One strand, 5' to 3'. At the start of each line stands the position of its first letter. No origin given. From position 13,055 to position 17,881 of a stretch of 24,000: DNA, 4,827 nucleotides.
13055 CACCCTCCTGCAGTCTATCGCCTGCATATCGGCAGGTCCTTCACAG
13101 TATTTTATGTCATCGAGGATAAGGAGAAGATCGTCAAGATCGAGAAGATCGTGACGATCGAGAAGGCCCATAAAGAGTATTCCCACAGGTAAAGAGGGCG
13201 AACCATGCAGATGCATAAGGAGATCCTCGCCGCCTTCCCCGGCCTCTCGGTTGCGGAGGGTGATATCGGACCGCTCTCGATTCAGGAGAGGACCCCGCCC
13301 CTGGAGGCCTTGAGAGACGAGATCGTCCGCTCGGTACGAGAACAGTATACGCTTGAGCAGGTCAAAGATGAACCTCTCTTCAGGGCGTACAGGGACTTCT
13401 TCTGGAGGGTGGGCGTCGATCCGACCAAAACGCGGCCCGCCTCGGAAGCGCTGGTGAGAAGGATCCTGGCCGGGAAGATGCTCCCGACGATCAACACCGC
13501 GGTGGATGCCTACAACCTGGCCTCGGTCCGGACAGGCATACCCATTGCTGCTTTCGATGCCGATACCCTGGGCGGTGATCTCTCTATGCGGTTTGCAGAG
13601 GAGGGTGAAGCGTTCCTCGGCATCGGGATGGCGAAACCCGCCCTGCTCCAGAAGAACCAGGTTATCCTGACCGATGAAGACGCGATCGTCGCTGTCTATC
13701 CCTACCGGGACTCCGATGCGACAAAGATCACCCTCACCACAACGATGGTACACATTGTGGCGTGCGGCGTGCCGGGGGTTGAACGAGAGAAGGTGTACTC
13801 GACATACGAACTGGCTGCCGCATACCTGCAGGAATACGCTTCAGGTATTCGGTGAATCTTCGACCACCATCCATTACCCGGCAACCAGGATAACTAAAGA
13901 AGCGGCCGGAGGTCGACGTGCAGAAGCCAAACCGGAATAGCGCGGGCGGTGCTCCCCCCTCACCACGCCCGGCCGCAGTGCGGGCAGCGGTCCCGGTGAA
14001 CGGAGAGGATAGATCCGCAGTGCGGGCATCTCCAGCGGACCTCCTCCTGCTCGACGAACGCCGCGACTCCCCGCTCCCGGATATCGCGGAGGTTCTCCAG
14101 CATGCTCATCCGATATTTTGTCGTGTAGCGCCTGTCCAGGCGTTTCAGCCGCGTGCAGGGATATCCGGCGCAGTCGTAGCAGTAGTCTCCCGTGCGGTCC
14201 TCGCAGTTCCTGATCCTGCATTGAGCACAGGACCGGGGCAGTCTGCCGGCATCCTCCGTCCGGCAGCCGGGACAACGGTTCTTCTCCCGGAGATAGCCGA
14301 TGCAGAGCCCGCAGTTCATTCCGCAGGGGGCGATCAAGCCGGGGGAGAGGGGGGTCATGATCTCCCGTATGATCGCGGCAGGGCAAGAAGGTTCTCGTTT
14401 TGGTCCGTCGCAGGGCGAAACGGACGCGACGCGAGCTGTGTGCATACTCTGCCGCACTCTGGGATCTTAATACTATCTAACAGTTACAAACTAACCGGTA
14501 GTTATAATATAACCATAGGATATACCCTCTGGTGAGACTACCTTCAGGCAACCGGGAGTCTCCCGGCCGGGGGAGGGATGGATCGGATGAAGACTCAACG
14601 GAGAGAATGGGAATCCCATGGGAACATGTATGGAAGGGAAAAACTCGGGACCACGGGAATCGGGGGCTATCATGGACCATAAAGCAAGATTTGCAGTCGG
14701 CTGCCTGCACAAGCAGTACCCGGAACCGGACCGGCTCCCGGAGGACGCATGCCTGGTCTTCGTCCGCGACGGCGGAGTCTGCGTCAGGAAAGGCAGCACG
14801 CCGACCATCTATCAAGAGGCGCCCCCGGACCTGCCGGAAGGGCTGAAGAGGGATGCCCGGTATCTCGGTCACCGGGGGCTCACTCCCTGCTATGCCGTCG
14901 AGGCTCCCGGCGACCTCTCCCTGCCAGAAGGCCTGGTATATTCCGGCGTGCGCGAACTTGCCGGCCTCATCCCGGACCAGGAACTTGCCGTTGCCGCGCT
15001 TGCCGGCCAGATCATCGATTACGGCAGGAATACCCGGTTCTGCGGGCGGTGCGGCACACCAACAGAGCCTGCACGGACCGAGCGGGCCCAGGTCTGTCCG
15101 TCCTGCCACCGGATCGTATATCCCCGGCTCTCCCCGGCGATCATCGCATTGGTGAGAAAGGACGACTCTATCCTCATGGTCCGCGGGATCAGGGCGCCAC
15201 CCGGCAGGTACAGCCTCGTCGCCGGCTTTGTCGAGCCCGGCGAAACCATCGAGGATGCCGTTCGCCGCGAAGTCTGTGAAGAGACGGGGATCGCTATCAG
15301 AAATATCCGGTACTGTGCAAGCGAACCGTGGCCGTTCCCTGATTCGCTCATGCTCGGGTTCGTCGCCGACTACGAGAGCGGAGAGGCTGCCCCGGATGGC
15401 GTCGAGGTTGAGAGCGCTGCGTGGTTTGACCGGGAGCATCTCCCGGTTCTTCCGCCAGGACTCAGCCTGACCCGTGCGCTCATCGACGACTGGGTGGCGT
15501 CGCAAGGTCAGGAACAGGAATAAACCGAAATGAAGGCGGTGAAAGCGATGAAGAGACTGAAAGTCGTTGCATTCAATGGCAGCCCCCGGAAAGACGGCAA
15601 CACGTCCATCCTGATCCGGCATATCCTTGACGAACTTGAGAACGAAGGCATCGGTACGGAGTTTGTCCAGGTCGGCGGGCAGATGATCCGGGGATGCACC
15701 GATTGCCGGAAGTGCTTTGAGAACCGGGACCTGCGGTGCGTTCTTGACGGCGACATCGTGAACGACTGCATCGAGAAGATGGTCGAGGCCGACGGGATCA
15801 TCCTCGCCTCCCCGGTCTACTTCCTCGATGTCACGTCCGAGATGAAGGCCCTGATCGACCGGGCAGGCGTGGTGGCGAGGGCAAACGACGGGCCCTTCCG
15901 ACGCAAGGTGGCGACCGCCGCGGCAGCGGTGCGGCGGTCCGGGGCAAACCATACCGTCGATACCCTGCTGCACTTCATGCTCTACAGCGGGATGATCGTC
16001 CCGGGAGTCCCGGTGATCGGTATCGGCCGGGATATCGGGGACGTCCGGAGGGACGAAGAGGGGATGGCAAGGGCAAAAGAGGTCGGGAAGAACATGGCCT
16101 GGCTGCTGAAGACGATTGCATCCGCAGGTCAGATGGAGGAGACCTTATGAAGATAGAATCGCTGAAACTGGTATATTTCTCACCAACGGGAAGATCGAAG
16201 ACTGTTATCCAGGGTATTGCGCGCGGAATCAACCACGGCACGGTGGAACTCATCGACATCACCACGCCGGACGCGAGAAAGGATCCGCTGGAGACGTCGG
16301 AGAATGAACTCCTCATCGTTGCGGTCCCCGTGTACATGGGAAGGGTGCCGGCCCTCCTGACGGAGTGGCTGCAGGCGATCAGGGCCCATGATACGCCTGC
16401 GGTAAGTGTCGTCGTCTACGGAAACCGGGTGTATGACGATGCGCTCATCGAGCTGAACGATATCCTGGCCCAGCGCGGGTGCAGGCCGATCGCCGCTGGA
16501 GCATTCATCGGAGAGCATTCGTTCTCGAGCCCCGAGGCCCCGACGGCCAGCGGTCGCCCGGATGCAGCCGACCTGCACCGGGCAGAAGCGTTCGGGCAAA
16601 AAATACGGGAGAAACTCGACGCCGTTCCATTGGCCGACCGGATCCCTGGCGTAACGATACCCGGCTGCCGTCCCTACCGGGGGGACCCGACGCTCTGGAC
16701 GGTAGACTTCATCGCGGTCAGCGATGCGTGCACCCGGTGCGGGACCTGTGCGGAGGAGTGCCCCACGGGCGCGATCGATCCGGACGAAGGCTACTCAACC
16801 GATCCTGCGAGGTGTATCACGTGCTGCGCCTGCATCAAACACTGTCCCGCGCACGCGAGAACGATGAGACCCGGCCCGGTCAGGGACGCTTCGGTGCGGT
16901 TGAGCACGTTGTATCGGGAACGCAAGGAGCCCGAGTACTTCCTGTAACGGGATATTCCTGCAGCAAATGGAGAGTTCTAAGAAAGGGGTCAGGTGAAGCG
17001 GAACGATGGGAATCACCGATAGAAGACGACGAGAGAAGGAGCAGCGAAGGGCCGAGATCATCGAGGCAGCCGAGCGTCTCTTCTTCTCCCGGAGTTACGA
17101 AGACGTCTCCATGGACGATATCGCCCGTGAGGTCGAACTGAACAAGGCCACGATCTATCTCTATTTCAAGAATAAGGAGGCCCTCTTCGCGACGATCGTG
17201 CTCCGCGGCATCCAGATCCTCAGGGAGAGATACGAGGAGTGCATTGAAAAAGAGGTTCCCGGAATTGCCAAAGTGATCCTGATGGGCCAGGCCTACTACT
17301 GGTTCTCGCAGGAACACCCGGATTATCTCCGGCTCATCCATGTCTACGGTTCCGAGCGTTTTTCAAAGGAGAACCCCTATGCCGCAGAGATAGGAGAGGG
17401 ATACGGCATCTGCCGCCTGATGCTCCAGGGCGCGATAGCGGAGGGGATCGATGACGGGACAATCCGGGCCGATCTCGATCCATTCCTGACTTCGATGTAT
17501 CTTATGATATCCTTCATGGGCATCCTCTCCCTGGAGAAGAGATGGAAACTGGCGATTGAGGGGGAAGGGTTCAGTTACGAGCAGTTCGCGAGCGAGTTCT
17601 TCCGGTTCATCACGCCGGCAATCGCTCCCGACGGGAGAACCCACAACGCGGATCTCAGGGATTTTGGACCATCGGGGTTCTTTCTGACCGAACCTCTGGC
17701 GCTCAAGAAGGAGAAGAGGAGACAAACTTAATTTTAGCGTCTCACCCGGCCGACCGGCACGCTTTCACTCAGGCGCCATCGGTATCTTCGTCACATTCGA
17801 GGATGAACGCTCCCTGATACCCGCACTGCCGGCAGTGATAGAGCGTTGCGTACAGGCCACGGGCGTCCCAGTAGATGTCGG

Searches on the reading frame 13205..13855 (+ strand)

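Call 55: search_protein_families(library=pfam, proteins=[window:13205-13855:+], max_evalue=0.001)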
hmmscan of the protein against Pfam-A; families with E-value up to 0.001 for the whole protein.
window:13205-13855:+ (216 aa): 1 family
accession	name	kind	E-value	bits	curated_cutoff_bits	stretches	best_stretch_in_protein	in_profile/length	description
PF03483.22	B3_4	-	1.6e-33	116.2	29.3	1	61-212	1-173/174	B3/4 domain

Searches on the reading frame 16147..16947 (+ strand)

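Call 55: search_protein_families(library=pfam, proteins=[window:16147-16947:+], max_evalue=0.001)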
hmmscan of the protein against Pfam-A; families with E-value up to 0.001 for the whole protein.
window:16147-16947:+ (266 aa): 9 families
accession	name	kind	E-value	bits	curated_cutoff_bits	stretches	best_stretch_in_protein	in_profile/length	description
PF00037.32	Fer4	-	1.2e-10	41.2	21.1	1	192-211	5-24/24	4Fe-4S binding domain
PF13183.11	Fer4_8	-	7.4e-07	30.1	27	0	192-208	51-67/68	4Fe-4S dicluster domain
PF12838.12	Fer4_7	-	5.5e-06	27.2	27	1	195-237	2-52/52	4Fe-4S dicluster domain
PF12837.12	Fer4_6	-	9e-06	25.8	25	1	193-210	7-24/24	4Fe-4S binding domain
PF12797.12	Fer4_2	-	9.5e-06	25.7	24.5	1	191-207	6-22/22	4Fe-4S binding domain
PF13484.11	Fer4_16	-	1.1e-05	26.5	30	1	195-224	2-30/66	4Fe-4S double cluster binding domain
PF13237.11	Fer4_10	-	1.1e-05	25.7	25.5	1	192-234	6-53/53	4Fe-4S dicluster domain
PF13187.11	Fer4_9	-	1.3e-05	25.6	27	1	194-236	1-50/52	4Fe-4S dicluster domain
PF13534.11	Fer4_17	-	0.00034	21.6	22.2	0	194-208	45-59/61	4Fe-4S dicluster domain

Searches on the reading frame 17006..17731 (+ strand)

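Call 55: search_protein_families(library=pfam, proteins=[window:17006-17731:+], max_evalue=0.001)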
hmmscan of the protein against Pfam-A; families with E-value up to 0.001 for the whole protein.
window:17006-17731:+ (241 aa): 1 family
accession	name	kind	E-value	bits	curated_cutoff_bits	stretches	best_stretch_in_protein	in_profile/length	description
PF00440.29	TetR_N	-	2.1e-16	59.8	24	1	18-62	1-45/47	Bacterial regulatory proteins, tetR family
